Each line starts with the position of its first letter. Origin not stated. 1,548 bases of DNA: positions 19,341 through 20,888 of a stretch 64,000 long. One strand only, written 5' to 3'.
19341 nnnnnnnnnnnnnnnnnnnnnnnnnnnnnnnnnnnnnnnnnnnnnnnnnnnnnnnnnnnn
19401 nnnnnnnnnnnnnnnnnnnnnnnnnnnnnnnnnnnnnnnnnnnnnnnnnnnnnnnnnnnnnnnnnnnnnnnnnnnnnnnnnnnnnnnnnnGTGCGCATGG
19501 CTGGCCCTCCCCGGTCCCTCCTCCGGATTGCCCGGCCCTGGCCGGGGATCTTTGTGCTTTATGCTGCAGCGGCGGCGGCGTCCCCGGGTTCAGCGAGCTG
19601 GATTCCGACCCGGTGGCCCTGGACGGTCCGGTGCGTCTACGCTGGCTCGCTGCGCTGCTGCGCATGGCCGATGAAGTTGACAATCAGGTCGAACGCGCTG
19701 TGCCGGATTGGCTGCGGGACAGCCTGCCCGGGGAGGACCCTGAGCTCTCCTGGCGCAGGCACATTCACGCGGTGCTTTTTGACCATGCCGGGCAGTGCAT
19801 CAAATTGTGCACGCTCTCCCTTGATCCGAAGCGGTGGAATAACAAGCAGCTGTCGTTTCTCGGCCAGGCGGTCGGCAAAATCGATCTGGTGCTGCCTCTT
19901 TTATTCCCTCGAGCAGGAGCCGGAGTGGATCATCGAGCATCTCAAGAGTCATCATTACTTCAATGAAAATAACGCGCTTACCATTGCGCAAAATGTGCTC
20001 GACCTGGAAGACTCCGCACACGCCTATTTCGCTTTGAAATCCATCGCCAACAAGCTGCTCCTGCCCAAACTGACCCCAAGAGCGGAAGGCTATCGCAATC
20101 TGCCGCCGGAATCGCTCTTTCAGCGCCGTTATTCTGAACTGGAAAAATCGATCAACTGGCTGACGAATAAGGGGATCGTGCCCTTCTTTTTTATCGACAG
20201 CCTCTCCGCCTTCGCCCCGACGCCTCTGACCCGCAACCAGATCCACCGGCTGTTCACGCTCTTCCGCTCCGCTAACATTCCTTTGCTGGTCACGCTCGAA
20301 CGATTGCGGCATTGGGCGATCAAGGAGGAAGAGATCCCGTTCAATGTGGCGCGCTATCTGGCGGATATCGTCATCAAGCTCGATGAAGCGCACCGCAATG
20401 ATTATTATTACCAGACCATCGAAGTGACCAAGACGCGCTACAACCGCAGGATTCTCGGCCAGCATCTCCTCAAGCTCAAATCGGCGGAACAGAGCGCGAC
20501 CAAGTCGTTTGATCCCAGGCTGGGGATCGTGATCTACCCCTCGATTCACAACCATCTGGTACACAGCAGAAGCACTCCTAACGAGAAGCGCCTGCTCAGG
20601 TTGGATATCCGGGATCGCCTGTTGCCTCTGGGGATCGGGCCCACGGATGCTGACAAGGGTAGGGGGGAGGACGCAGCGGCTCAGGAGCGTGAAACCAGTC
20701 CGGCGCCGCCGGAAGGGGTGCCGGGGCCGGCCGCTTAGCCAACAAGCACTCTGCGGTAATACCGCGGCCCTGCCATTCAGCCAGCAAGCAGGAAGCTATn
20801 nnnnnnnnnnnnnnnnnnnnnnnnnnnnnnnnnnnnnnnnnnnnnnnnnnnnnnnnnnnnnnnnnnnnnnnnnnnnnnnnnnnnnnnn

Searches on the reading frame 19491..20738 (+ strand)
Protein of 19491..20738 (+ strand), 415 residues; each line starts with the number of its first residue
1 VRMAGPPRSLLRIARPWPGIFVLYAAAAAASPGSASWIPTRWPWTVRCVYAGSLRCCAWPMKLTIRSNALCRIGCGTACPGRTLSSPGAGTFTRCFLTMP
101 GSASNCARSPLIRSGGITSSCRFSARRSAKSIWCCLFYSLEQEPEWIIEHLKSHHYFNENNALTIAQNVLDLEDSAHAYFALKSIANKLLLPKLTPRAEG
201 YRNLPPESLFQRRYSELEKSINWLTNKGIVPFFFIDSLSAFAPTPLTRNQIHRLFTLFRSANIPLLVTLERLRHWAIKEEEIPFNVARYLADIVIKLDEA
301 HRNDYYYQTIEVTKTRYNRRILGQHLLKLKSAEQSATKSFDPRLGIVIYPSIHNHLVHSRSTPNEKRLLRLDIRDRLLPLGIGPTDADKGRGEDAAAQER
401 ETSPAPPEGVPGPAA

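Call 9: search_protein_families(library=pfam, proteins=[window:19491-20738:+], max_evalue=0.01)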
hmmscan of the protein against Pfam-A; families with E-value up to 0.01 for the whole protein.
window:19491-20738:+ (415 aa): 1 family
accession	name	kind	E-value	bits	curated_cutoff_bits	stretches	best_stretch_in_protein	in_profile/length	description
PF06745.19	ATPase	-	2.3e-06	27.6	26.6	1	217-325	107-215/231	KaiC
